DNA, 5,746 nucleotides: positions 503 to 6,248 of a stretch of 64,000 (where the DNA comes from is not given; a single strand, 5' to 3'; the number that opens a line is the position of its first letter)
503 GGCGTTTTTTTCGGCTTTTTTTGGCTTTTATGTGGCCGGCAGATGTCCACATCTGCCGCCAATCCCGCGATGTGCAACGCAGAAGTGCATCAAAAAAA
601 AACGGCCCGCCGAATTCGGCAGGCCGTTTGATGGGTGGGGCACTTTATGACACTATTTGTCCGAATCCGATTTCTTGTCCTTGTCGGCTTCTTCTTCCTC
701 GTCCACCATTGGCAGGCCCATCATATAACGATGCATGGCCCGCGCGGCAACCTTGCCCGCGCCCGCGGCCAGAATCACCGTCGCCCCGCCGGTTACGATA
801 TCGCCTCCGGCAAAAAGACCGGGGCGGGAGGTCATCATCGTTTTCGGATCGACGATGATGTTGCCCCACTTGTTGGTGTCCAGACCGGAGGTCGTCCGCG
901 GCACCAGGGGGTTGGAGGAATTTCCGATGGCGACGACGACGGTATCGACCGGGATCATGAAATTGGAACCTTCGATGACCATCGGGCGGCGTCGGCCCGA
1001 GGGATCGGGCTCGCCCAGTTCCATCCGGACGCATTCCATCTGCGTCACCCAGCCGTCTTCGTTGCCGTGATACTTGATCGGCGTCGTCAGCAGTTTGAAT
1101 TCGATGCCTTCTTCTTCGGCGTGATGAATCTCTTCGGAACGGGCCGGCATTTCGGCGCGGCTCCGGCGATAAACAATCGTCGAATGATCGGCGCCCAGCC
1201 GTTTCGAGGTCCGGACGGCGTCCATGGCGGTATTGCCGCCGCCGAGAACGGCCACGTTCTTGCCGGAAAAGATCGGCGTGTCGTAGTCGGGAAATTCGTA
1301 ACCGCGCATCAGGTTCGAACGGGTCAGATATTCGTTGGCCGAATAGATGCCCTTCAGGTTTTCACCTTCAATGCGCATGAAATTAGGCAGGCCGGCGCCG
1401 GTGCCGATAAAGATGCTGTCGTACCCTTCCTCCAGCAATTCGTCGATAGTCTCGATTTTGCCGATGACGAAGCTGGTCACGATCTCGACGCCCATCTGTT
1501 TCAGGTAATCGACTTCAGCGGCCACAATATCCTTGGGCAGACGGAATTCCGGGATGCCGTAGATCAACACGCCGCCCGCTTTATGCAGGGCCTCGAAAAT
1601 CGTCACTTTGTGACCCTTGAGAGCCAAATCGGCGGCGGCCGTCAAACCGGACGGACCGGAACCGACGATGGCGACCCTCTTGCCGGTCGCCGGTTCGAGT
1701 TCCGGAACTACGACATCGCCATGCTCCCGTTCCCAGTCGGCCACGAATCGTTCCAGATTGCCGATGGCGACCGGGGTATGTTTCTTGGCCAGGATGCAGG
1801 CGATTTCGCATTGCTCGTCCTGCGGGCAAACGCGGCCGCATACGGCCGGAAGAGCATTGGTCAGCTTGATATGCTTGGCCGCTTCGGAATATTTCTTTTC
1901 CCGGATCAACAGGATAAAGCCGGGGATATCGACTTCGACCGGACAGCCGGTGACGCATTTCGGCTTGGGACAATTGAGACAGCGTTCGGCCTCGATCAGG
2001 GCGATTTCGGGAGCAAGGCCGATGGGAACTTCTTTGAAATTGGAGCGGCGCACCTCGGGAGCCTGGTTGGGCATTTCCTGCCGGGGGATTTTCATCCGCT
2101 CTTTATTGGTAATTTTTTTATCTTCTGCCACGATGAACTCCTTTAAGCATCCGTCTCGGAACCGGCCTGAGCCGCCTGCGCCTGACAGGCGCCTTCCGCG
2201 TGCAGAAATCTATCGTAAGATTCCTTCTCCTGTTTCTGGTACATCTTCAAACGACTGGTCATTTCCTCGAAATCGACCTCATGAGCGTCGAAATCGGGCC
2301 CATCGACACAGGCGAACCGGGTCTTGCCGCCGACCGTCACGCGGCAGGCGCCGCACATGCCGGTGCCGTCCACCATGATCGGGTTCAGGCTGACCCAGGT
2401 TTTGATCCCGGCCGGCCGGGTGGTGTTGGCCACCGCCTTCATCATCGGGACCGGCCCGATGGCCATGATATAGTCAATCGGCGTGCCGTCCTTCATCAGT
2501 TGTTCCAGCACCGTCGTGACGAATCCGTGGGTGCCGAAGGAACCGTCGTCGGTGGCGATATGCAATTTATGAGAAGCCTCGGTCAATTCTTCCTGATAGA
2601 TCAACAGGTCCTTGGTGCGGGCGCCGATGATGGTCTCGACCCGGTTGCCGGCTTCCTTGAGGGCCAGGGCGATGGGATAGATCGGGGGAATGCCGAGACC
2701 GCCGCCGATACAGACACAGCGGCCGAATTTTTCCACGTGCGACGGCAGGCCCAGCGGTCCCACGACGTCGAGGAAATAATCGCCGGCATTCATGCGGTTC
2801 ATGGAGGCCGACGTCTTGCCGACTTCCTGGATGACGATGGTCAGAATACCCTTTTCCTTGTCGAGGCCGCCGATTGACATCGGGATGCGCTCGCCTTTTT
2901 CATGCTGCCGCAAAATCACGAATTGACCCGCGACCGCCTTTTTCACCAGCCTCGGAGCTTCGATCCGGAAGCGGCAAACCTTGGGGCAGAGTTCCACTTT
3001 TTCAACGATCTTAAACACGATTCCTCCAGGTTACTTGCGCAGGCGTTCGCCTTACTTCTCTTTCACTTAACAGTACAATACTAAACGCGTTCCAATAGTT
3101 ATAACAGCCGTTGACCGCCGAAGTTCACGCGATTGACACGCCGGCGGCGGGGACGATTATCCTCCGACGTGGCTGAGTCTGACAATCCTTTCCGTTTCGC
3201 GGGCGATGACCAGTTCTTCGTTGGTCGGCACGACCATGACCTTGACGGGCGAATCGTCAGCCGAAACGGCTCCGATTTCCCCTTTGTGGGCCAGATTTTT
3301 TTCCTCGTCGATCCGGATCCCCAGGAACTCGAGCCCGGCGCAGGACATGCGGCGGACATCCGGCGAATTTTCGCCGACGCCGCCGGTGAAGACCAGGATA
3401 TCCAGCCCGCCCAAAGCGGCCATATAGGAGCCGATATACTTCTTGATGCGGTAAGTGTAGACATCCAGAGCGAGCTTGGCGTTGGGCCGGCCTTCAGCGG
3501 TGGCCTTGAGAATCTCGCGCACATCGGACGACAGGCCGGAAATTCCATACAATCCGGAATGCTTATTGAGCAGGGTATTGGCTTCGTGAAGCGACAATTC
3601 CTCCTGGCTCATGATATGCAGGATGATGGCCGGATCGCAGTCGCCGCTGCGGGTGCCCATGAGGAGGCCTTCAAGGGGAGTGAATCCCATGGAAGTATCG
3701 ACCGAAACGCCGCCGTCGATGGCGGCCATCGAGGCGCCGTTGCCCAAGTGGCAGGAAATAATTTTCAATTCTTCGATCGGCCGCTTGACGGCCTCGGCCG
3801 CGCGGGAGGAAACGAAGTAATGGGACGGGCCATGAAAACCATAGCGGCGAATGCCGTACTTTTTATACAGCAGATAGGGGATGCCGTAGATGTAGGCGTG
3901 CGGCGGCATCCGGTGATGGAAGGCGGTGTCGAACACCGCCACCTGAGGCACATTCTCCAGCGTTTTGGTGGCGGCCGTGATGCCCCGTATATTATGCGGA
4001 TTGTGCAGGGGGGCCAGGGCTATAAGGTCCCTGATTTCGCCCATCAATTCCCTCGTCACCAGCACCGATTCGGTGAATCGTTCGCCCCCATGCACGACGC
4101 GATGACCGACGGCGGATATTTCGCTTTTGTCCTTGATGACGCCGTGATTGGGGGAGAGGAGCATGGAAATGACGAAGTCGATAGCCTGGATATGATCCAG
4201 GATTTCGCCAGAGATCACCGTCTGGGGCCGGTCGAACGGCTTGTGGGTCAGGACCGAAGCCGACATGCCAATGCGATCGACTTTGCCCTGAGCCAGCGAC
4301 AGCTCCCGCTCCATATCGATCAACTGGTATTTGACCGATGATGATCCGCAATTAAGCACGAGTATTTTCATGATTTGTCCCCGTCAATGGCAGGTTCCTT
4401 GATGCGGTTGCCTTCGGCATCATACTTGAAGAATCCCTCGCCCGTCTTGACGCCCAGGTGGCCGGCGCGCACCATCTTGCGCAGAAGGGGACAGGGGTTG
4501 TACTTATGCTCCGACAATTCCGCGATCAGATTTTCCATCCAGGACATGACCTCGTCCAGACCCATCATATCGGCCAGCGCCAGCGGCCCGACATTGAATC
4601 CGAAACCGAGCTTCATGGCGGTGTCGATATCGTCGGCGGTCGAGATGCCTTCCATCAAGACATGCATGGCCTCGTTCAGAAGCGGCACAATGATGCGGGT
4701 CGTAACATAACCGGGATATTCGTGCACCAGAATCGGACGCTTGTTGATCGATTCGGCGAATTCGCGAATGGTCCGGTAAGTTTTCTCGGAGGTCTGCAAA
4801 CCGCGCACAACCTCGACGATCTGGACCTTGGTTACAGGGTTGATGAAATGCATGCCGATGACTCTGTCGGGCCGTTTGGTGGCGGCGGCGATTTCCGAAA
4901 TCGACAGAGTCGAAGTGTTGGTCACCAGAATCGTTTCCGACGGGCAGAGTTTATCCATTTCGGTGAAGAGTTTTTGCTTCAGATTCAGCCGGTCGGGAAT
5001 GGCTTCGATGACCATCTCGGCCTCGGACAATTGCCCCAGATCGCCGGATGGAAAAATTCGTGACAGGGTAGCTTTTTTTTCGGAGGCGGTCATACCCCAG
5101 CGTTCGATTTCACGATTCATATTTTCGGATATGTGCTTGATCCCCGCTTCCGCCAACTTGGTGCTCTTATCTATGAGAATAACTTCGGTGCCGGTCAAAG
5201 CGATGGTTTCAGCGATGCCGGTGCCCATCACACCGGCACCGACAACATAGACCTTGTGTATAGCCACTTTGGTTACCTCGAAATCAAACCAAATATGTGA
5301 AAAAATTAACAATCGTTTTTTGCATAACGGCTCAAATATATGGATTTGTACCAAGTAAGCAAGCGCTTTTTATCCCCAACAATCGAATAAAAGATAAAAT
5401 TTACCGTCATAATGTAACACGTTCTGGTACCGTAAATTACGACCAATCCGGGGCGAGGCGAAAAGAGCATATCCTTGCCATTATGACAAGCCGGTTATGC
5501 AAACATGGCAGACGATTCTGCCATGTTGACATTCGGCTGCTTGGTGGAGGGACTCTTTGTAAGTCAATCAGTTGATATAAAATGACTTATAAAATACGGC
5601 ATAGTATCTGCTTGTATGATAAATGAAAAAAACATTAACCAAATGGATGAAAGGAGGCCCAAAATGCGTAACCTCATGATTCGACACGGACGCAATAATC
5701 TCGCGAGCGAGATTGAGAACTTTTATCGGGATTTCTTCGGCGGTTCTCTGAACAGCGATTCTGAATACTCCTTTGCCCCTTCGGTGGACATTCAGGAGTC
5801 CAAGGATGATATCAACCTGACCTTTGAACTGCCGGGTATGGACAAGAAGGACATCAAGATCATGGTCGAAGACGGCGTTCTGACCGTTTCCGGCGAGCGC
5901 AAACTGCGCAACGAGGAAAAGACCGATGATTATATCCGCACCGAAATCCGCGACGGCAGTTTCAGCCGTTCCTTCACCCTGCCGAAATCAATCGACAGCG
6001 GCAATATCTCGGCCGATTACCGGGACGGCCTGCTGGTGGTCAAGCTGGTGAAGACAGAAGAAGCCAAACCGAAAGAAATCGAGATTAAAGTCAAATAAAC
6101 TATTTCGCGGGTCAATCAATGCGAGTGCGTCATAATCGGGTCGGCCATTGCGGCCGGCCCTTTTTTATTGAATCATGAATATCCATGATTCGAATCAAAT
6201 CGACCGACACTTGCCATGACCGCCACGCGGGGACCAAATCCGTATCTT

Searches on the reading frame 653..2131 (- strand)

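Call 35: search_protein_families(library=pfam, proteins=[window:653-2131:-], max_evalue=0.001)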
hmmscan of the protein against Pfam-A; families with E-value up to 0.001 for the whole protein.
window:653-2131:- (492 aa): 13 families
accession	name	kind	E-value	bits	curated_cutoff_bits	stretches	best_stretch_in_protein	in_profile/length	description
PF14691.11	Fer4_20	-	4.4e-41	139.7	25.8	1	28-138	1-112/113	Dihydroprymidine dehydrogenase domain II, 4Fe-4S cluster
PF07992.20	Pyr_redox_2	-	8.6e-33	114.4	26.1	1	152-456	2-288/291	Pyridine nucleotide-disulphide oxidoreductase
PF00070.33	Pyr_redox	-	1.9e-15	57.5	22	2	292-365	1-77/82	Pyridine nucleotide-disulphide oxidoreductase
PF13738.12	Pyr_redox_3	-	2.6e-10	40.5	30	1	286-443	160-305/305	Pyridine nucleotide-disulphide oxidoreductase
PF13450.12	NAD_binding_8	-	3.5e-08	34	21.9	1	155-187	1-33/68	NAD(P)-binding Rossmann-like domain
PF03486.20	HI0933_like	-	1.2e-05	25.4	50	1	152-186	2-36/244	HI0933-like protein Rossmann domain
PF01266.30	DAO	-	1.5e-05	25.2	27.9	1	152-185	1-34/353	FAD dependent oxidoreductase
PF01946.23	Thi4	-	3.1e-05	23.8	26.2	1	152-193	19-61/235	Thi4 family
PF01262.27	AlaDh_PNT_C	-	4.7e-05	23.4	23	0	291-322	29-60/214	Alanine dehydrogenase/PNT, C-terminal domain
PF00890.30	FAD_binding_2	-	0.00021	21.1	20.4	1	153-187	2-36/414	FAD binding domain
PF12831.13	FAD_oxidored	-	0.00046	20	27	1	153-189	2-38/416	FAD dependent oxidoreductase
PF01593.30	Amino_oxidase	-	0.00047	20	19.8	1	161-187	2-28/443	Flavin containing amine oxidoreductase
PF01494.25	FAD_binding_3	-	0.00088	19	22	0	153-183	4-34/349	FAD binding domain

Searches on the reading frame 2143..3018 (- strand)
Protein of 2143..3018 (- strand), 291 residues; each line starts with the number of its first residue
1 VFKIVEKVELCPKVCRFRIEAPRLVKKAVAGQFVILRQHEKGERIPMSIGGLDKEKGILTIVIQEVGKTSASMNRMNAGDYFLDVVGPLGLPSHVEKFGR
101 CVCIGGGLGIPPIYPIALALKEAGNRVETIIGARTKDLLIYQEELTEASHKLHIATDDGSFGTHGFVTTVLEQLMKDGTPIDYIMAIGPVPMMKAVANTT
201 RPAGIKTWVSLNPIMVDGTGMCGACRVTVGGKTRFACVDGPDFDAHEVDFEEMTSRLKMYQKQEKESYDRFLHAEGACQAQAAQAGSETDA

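Call 35: search_protein_families(library=pfam, proteins=[window:2143-3018:-], max_evalue=0.001)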
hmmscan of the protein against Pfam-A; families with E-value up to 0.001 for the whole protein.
window:2143-3018:- (291 aa): 2 families
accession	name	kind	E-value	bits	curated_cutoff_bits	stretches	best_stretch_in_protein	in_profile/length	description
PF10418.14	DHODB_Fe-S_bind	-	3.1e-13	49.6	23.9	1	212-249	1-41/41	Iron-sulfur cluster binding domain of dihydroorotate dehydrogenase B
PF00175.26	NAD_binding_1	-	6.8e-07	30.4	22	1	104-197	2-108/109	Oxidoreductase NAD-binding domain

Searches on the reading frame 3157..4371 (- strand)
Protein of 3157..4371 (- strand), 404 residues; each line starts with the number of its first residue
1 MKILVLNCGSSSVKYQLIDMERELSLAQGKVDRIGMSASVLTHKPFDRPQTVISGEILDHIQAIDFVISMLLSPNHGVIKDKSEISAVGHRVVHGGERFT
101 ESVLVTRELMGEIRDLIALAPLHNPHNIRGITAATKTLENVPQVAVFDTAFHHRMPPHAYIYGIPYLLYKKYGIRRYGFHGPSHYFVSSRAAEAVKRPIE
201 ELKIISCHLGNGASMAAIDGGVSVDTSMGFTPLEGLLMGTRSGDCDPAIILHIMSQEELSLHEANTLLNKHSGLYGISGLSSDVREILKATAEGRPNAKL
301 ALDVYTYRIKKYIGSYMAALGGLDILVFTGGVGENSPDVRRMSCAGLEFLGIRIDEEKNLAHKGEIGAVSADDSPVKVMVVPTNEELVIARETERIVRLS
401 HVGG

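Call 35: search_protein_families(library=pfam, proteins=[window:3157-4371:-], max_evalue=0.001)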
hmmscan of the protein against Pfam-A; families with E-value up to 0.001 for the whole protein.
window:3157-4371:- (404 aa): 1 family
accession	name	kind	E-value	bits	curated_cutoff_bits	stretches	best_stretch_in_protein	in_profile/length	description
PF00871.23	Acetate_kinase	-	4.5e-158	526.4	22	1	2-391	1-392/392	Acetokinase family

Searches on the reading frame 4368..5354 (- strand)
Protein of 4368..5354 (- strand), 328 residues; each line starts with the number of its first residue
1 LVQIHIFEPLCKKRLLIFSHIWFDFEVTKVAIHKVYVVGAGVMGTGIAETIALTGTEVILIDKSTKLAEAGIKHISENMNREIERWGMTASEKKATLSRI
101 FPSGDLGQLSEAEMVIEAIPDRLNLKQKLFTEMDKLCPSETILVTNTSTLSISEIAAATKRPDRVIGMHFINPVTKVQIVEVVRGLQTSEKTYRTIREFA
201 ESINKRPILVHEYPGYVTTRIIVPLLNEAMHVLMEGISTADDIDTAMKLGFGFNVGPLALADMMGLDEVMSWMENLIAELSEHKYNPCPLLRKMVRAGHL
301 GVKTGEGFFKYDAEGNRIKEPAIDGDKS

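Call 35: search_protein_families(library=pfam, proteins=[window:4368-5354:-], max_evalue=0.001)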
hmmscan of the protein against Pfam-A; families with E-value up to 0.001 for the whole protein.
window:4368-5354:- (328 aa): 3 families
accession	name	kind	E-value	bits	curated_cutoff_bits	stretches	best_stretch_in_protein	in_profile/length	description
PF02737.24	3HCDH_N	-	8.2e-60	202.2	22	1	34-212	1-179/180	3-hydroxyacyl-CoA dehydrogenase, NAD binding domain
PF00725.27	3HCDH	-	2.7e-30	105.2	22.1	1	215-311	1-97/97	3-hydroxyacyl-CoA dehydrogenase, C-terminal domain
PF07992.20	Pyr_redox_2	-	0.00083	19.3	26.1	0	33-88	143-198/291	Pyridine nucleotide-disulphide oxidoreductase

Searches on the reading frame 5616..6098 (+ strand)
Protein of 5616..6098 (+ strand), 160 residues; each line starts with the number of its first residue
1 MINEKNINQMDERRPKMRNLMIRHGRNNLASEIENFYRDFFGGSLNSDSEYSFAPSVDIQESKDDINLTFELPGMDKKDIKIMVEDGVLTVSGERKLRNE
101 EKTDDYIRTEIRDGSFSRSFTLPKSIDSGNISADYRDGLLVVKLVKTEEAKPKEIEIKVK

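Call 35: search_protein_families(library=pfam, proteins=[window:5616-6098:+], max_evalue=0.001)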
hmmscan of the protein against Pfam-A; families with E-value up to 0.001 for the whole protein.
window:5616-6098:+ (160 aa): 2 families
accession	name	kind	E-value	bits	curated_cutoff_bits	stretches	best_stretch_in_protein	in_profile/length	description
PF00011.27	HSP20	-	7.3e-26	90.7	20.8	1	58-159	1-101/102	Hsp20/alpha crystallin family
PF17886.7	ArsA_HSP20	-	3e-08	33.6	22.5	1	64-143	2-62/63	HSP20-like domain found in ArsA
